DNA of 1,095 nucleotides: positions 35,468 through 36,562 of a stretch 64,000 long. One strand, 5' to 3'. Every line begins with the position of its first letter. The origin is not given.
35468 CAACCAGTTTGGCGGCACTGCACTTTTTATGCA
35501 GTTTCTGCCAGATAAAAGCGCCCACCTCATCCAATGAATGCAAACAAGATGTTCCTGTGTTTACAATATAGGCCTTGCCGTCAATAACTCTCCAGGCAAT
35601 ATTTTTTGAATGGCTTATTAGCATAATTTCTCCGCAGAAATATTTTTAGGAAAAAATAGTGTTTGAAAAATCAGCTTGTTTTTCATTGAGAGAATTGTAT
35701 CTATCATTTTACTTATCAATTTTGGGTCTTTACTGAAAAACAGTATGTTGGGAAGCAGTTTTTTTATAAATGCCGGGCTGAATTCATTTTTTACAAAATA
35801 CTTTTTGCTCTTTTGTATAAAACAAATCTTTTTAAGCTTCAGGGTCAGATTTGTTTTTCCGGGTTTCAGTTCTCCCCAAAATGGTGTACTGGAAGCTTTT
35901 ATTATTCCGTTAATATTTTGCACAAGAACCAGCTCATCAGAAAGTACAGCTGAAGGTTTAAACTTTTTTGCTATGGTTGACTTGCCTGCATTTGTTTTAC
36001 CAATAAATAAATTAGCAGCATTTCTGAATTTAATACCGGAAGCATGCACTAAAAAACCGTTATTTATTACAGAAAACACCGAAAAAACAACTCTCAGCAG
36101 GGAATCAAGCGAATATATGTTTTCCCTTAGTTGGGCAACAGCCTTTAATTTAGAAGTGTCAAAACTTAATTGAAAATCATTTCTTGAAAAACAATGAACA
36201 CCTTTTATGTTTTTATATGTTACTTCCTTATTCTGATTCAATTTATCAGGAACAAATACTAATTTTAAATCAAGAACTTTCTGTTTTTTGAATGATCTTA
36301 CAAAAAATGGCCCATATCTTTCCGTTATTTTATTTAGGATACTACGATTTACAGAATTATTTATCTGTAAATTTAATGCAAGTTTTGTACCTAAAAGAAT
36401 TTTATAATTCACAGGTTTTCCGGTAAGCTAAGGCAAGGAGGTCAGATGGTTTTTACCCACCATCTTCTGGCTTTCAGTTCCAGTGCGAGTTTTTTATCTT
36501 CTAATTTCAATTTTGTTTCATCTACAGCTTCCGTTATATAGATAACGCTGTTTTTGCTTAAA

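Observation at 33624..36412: RiPP-like modification cassette: HPr-kinase-like kinase + PqqD RRE + radical SAM-SPASM + GAF-ANTAR regulator, with no obvious precursor peptide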

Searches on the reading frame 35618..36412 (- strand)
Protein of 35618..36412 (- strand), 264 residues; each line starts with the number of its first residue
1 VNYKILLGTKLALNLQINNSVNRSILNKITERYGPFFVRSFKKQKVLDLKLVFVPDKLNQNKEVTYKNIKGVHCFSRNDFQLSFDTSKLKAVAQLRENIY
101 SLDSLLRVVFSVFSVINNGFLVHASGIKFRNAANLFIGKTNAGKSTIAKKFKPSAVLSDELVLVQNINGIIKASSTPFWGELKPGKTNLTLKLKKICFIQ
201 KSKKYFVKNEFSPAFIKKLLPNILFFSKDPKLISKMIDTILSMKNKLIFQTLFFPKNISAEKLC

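Call 3: search_protein_families(library=pfam, proteins=[window:35618-36412:-], max_evalue=0.01)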
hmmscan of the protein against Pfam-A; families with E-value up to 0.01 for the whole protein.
window:35618-36412:- (264 aa): 0 families

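Call 4: search_protein_families(library=ncbifam, proteins=[window:35618-36412:-], max_evalue=0.01)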
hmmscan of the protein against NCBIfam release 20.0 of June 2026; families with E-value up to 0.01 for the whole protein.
window:35618-36412:- (264 aa): 0 families

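Call 5: search_protein_families(library=ncbifam, proteins=[window:35618-36412:-], max_evalue=10)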
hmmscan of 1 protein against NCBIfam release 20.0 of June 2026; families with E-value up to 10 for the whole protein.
window:35618-36412:- (264 aa): 3 families
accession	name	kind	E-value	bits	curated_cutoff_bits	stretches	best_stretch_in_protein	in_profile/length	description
TIGR04249.1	SCM_chp_ScmC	equivalog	0.024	14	125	1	98-193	105-201/292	SynChlorMet cassette protein ScmC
TIGR04352.1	HprK_rel_A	equivalog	0.044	12.9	200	1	110-174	87-153/280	HprK-related kinase A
TIGR00231.1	small_GTP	domain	0.077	12.8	42.5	1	135-153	7-25/164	GTP-binding protein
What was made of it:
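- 35618..36412 (-): ScmC-family P-loop protein of 264 aa with a PEPCK/HPr-kinase-like fold. It is a putative ATP-dependent phosphotransferase acting on the peptide substrate. Weak NCBIfam hits to ScmC (E 0.024) and HprK_rel_A (E 0.044) (call 5).
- On SynChlorMet cassette (NCBIfam equivalogs): 14 bits, E 0.024 (call 5)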

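Call 6: search_protein_families(library=pfam, proteins=[window:35618-36412:-], max_evalue=10)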
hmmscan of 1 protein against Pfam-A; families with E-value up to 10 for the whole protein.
window:35618-36412:- (264 aa): 3 families
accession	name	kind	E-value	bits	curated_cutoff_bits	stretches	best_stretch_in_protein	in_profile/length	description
PF13555.12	AAA_29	-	0.035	14.3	27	1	114-147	5-38/61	P-loop containing region of AAA domain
PF05621.17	TniB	-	0.14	12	22.4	1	133-152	37-56/189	Bacterial TniB protein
PF13175.12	AAA_15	-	0.97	9.4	32.1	1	127-150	19-42/374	AAA ATPase domain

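Call 7: search_solved_structures(query=window:35618-36412:-, max_evalue=10, show_alignments=2)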
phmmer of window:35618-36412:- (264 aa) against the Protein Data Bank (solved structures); distinct sequences matched with E-value up to 10: 3.
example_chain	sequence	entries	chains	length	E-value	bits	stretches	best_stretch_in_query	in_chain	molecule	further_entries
9uan_B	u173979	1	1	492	0.027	17.4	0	112-152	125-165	miniGq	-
9e71_BS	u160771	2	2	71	0.63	12.9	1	23-66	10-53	Small ribosomal subunit protein eS17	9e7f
6vbv_3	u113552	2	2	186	0.66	12.8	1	125-164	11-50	ADP-ribosylation factor-like protein 6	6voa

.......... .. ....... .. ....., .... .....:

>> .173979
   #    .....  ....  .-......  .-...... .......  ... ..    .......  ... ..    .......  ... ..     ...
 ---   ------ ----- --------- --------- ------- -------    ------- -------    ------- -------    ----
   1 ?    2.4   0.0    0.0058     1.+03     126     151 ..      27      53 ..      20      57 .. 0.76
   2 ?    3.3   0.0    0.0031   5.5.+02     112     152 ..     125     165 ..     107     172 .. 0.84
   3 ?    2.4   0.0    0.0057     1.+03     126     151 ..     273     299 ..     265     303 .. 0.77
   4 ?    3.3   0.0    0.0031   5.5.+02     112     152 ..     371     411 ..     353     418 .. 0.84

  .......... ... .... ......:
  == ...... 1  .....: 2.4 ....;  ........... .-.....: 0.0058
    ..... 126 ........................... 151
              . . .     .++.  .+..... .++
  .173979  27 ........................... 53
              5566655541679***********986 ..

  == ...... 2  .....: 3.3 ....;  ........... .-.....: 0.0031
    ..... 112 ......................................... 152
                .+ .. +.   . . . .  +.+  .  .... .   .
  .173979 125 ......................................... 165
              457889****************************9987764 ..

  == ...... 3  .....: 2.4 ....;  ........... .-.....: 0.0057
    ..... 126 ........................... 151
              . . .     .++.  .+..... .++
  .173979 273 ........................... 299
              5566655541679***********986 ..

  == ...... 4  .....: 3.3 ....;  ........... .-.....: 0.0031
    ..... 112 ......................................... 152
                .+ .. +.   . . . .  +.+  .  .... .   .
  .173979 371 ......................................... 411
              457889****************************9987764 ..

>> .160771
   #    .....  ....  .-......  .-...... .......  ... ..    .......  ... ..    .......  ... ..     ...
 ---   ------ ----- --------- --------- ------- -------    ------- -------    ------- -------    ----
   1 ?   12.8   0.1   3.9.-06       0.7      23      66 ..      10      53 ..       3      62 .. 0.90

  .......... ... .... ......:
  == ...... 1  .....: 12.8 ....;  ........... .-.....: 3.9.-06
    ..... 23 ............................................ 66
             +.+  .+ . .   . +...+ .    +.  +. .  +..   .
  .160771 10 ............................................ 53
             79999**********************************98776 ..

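Call 8: find_homologous_proteins(query=window:35618-36412:-, max_evalue=0.001)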
Query window:35618-36412:- (264 aa): 27 proteins with E <= 0.001 among 1506 candidates.
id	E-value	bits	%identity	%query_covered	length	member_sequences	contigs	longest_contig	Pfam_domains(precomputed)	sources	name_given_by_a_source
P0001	1.9e-162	557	100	100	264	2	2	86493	PF27840.1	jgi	-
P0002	1.1e-46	178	43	91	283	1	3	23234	PF27840.1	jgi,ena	-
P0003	4.1e-44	169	44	84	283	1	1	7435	PF27840.1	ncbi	-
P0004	1.0e-39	155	40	92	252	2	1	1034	PF27840.1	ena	-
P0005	1.0e-28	119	37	80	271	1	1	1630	PF27840.1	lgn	-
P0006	1.0e-25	109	41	63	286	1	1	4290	-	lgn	-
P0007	6.0e-24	103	32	86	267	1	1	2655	PF27840.1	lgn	-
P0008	3.9e-19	87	32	72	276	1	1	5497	PF27840.1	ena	-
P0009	6.2e-18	83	28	94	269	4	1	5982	PF27840.1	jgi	-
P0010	2.1e-17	82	32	60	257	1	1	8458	PF27840.1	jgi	jgi:hypothetical protein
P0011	5.1e-17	80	35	73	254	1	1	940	PF01293.26,PF27840.1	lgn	-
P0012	6.2e-17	80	32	60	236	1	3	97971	PF27840.1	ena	-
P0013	2.4e-14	72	29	76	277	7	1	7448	PF27840.1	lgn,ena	-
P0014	1.7e-12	66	24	88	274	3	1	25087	PF27840.1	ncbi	-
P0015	2.7e-12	65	23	93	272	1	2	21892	PF27840.1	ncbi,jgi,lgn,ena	-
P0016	2.4e-11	62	23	86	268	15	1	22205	PF27840.1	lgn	-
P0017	3.7e-10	58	31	61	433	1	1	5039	PF27840.1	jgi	jgi:hypothetical protein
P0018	1.1e-9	56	30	57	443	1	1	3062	PF27840.1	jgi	jgi:hypothetical protein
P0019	4.7e-9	54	27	80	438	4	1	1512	PF27840.1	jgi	jgi:hypothetical protein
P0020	5.8e-9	54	31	49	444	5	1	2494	PF27840.1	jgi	jgi:hypothetical protein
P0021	1.3e-7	50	41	32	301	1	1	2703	PF27840.1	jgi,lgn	-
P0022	4.0e-7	48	27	53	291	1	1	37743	PF27840.1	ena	-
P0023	5.9e-7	47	29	53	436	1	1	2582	PF27840.1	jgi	-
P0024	2.5e-6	45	24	70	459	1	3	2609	PF27840.1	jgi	jgi:hypothetical protein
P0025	8.5e-6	44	29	61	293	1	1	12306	PF27840.1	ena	-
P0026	2.7e-5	42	23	89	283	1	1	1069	PF27840.1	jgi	jgi:hypothetical protein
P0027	3.4e-5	42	24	93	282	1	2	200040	PF27840.1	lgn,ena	-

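Call 11: find_encoding_contigs(protein=P0002, flank=8000, max_places=3)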
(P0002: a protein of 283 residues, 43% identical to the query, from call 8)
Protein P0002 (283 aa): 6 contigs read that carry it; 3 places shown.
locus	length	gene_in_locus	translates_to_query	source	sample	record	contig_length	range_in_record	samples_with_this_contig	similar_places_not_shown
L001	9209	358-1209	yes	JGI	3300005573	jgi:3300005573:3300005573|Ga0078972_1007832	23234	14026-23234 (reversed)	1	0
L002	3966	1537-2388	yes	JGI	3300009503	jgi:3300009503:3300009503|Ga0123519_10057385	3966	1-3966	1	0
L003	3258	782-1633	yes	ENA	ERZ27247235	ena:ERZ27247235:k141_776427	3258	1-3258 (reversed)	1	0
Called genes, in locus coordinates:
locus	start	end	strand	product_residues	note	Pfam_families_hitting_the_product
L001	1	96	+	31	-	?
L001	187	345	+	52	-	-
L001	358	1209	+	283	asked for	PF27840:ScmC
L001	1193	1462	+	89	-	PF05402:PqqD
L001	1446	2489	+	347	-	PF04055:Radical_SAM, PF13186:SPASM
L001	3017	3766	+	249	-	PF01476:LysM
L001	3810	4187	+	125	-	PF13525:YfiO (weak), PF13428:TPR_14 (faint), PF14559:TPR_19 (weak), PF07719:TPR_2 (weak), PF13174:TPR_6 (weak)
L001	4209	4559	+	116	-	-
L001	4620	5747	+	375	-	PF14520:HHH_5 (faint), PF02481:DNA_processg_A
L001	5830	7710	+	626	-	PF01751:Toprim, PF01131:Topoisom_bac, PF01396:Zn_ribbon_Top1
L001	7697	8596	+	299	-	PF02899:Phage_int_SAM_1, PF22823:MrpR_C_cat (faint), PF00589:Phage_integrase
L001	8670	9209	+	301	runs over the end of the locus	-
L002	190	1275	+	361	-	PF13487:HD_5, PF01966:HD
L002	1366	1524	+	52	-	-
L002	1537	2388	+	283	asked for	PF27840:ScmC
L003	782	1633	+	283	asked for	PF27840:ScmC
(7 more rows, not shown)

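Call 12: find_encoding_contigs(protein=P0001, flank=10000, max_places=3)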
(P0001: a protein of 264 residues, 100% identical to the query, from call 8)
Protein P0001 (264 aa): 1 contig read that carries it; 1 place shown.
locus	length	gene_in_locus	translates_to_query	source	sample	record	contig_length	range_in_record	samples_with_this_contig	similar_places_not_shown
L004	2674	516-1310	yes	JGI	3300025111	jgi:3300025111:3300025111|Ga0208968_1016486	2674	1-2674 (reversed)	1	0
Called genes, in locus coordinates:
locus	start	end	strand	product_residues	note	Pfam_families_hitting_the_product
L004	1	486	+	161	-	?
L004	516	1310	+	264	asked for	PF27840:ScmC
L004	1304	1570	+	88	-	PF05402:PqqD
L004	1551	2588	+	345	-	PF04055:Radical_SAM, PF13186:SPASM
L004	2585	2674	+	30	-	?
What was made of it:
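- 35618..36412 (-): Precomputed Pfam PF27840 ScmC (calls 8, 11, 12).
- On Pfam ScmC (PF27840): The precomputed Pfam annotation of the identical protein P0001 and of its homologues is PF27840:ScmC (calls 8, 11, 12).
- Closest known: SynChlorMet. Same: The window protein carries the precomputed Pfam ScmC assignment (calls 11, 12), and ScmC is its best NCBIfam hit (call 5).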

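Call 19: find_encoding_contigs(protein=P0012, flank=8000, max_places=2)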
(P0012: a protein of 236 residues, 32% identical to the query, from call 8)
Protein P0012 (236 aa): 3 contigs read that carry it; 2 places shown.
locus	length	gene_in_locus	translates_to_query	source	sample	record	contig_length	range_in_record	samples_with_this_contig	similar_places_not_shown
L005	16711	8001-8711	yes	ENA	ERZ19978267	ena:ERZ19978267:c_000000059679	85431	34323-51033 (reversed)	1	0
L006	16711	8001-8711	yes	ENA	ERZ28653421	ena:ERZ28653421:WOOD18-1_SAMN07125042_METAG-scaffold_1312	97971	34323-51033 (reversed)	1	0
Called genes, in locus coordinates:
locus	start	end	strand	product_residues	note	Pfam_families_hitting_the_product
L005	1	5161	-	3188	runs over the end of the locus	PF07679:I-set (weak), PF13927:Ig_3 (weak), PF18887:MBG_3, PF18887:MBG_3, PF13927:Ig_3 (weak), PF07610:DUF1573 (weak), PF15780:ASH (weak), PF22073:Cep192_D4, +6 more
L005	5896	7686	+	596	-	PF14907:NTP_transf_5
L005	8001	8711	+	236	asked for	PF27840:ScmC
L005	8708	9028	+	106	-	PF05402:PqqD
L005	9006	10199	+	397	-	PF04055:Radical_SAM, PF13186:SPASM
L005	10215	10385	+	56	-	-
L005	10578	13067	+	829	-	PF13570:Beta-prop_ACSF4 (faint)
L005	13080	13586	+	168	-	-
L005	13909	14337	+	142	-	PF00717:Peptidase_S24 (weak)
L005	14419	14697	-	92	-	-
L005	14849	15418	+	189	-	PF02357:NusG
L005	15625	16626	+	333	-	PF01408:GFO_IDH_MocA, PF02894:GFO_IDH_MocA_C (faint), PF22725:GFO_IDH_MocA_C3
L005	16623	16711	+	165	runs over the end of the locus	PF25084:LbH_EIF2B (weak), PF25087:GMPPB_C (weak), PF14602:Hexapep_2 (faint), PF00132:Hexapep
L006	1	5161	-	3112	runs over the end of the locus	PF07679:I-set (weak), PF13927:Ig_3 (weak), PF18887:MBG_3, PF18887:MBG_3, PF13927:Ig_3 (weak), PF07610:DUF1573 (weak), PF15780:ASH (weak), PF22073:Cep192_D4, +6 more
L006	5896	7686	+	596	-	PF14907:NTP_transf_5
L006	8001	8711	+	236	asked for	PF27840:ScmC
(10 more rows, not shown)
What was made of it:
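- Closest known: Phosphorylated lasso peptides. Same: L005 has an NTP_transf_5 gene next to ScmC (call 19).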

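Call 20: find_encoding_contigs(protein=P0014, flank=8000, max_places=2)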
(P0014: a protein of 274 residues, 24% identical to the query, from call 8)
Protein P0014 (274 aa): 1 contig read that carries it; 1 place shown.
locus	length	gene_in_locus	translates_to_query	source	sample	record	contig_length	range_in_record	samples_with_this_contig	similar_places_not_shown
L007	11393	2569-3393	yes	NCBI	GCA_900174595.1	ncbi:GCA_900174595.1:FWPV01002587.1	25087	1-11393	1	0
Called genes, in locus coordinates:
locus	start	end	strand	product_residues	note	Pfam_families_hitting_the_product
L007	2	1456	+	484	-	?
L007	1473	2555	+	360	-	PF02481:DNA_processg_A, PF18306:LDcluster4 (faint), PF17782:WHD_DprA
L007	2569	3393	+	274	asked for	PF27840:ScmC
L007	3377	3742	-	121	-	-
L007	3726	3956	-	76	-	-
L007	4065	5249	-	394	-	PF00089:Trypsin, PF10459:Peptidase_S46 (faint), PF13365:Trypsin_2, PF00595:PDZ, PF13180:PDZ_2, PF17820:PDZ_6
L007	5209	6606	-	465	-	PF08245:Mur_ligase_M, PF27239:FOL3_C, PF02875:Mur_ligase_C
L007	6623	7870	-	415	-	PF05977:MFS_3, PF07690:MFS_1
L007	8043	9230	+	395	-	PF12838:Fer4_7 (faint), PF13183:Fer4_8 (faint), PF13187:Fer4_9 (faint), PF13534:Fer4_17 (faint), PF13746:Fer4_18 (faint), PF13237:Fer4_10 (faint), PF17179:Fer4_22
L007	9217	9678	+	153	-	PF00027:cNMP_binding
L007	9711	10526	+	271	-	PF00175:NAD_binding_1, PF10418:DHODB_Fe-S_bind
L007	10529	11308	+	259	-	PF01058:Oxidored_q6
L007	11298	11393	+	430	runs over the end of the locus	PF00374:NiFeSe_Hases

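Call 21: find_encoding_contigs(protein=P0027, flank=8000, max_places=2)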
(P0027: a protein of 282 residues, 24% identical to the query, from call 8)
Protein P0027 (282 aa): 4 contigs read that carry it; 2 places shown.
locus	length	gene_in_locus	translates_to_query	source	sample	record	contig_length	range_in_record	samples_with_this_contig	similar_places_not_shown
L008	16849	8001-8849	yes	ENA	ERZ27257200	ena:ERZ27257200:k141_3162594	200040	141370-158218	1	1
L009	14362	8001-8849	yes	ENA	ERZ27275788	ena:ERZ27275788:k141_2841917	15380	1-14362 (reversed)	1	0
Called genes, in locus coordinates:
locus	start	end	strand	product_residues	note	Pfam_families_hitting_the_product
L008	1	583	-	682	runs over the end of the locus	PF00069:Pkinase, PF07714:PK_Tyr_Ser-Thr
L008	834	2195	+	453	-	PF03781:FGE-sulfatase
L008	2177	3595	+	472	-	PF02667:SCFA_trans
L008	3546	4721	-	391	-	PF00849:PseudoU_synth_2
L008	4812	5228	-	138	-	-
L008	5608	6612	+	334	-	PF08100:Dimerisation, PF00891:Methyltransf_2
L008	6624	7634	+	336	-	PF27149:YdjY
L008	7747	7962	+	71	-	-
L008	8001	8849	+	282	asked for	PF27840:ScmC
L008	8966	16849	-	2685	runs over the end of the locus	-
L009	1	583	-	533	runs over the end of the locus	?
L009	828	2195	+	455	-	PF03781:FGE-sulfatase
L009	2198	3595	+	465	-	PF02667:SCFA_trans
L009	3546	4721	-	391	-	PF00849:PseudoU_synth_2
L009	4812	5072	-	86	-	-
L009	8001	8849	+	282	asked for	PF27840:ScmC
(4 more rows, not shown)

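Call 30: find_related_loci(query=A3, collection=genome_contigs, flank=10000)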
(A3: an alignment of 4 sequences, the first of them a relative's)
Query A3 (264 aa) in genome_contigs; peptide patterns used: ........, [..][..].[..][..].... (x = any residue, [..] = any of these).
165 stretches matched a pattern; 10 encode a relative of the query (tblastn E <= 1e-3); 10 distinct loci.
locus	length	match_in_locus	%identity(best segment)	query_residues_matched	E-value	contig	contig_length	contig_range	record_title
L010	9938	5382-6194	42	1-264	4e-53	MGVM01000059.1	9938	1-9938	MAG: Elusimicrobia bacterium RIFOXYB2_FULL_48_7 rifoxyb2_full_scaffold_2503, whole genome shotgun sequence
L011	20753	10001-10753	30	11-264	1e-29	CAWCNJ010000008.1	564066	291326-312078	MAG: Endomicrobiales bacterium isolate MFD09286.bin.2.87 genome assembly, contig: contig_66531, whole genome shotgun seq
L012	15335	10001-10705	33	29-263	2e-29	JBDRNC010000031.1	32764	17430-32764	MAG: Elusimicrobiota bacterium isolate MEGAHIT-group-1.866 k141_9383211, whole genome shotgun sequence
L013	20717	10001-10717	35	29-263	1e-27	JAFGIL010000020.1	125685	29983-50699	MAG: Endomicrobiales bacterium isolate Zod_Metabat.202 k87_3234967, whole genome shotgun sequence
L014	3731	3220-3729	41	23-190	1e-26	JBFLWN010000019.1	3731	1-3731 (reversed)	MAG: Patescibacteria group bacterium isolate MAG033 MAG033_19, whole genome shotgun sequence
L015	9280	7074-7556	38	100-259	1e-25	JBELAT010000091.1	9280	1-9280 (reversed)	MAG: Endomicrobiales bacterium isolate SPRUCE 9 SPRUCE_9_91, whole genome shotgun sequence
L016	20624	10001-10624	35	32-239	3e-23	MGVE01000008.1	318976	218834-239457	MAG: Elusimicrobia bacterium RIFOXYA2_FULL_47_53 rifoxya2_full_scaffold_22, whole genome shotgun sequence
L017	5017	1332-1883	33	76-257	3e-22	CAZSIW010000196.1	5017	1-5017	MAG TPA_asm: uncultured Elusimicrobiales bacterium isolate binchicken_co3_602 genome assembly, contig: NODE_55140_length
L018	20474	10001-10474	36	77-233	9e-19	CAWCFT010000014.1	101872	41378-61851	MAG: Endomicrobiales bacterium isolate MFD01231.bin.3.74 genome assembly, contig: contig_42713, whole genome shotgun seq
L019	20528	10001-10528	29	79-254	4e-18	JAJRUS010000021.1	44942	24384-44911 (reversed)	MAG: bacterium isolate Dive96_bin10.214 k141_976213, whole genome shotgun sequence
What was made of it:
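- Tried and rejected: The 4-sequence alignment worked (call 30).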

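Call 35: predict_structure(alignment_id=A1)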
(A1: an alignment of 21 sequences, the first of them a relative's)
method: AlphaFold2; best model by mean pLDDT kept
length: 264 residues; sequences in the alignment: 21
mean_pLDDT: 93.2   pTM: 0.90
mean pLDDT of the five models: 93.2, 93.1, 92.7, 92.7, 90.7
residues with pLDDT >= 90: 219; 70-90: 43; 50-70: 2; < 50: 0
segments of 3 or more residues with pLDDT < 50: none
pLDDT, mean of each block of 10 residues (from residue 1): 92 91 93 93 92 88 96 97 97 96 97 97 96 95 91 93 96 94 80 96 93 89 96 96 93 90 79
secondary structure, 60 per line:
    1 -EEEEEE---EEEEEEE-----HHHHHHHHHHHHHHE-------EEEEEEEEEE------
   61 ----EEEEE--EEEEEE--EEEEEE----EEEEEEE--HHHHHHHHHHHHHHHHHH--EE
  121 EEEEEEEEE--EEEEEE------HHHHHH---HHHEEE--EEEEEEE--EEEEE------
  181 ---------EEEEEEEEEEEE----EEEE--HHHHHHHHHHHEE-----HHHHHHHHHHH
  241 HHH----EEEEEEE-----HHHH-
elements in order: E2-7 E11-17 H23-36 E45-54 E65-69 E72-77 E80-85 E90-96 H99-116 E119-129 E132-137 H144-149 E156-158 E161-167 E170-174 E190-201 E206-209 H212-222 H230-243 E248-254 H260-263
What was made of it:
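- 35618..36412 (-): AF2 model with pLDDT 93.2 (call 35).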
